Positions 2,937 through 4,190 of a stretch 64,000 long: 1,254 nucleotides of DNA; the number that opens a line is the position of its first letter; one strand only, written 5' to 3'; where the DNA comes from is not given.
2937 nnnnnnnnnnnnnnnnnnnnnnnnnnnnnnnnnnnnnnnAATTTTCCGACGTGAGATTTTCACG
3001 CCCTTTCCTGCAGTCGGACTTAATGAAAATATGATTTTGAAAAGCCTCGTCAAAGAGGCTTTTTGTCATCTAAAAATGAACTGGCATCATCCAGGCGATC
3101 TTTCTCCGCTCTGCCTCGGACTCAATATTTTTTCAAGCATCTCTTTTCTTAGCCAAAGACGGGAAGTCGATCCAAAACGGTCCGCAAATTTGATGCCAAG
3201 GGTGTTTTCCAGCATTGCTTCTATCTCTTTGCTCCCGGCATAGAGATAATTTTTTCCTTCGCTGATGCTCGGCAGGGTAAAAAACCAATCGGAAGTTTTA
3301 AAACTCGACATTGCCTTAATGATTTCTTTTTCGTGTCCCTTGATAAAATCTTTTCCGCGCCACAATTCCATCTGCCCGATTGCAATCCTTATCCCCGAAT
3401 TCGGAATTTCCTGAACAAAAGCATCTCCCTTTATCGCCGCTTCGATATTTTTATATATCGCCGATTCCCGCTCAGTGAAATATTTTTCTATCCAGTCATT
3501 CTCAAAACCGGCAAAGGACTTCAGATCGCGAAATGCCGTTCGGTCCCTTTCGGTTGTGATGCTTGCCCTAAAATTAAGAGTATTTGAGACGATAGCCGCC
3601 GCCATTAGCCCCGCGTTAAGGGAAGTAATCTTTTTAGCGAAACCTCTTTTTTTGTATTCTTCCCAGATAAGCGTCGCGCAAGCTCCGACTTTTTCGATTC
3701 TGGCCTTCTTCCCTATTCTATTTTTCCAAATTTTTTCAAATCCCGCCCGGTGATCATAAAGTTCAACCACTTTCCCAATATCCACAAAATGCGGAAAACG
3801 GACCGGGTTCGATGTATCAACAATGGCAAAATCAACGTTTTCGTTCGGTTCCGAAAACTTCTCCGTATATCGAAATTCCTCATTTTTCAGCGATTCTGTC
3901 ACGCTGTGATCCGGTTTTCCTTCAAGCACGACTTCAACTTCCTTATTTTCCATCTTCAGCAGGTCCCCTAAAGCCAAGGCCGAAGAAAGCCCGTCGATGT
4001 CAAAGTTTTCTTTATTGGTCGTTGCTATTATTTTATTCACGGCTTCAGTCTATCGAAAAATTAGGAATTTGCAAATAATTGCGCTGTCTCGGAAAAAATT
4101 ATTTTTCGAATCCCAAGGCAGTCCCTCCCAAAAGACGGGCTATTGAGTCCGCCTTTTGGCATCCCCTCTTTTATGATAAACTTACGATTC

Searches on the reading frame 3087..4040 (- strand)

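Call 93: search_protein_families(library=pfam, proteins=[window:3087-4040:-], max_evalue=0.001)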
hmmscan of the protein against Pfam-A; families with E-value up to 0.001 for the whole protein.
window:3087-4040:- (317 aa): 1 family
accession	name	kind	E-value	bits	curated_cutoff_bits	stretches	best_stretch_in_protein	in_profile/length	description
PF01368.27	DHH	-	0.00039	21.1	28.1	1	9-150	6-125/125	DHH family, N-terminal domain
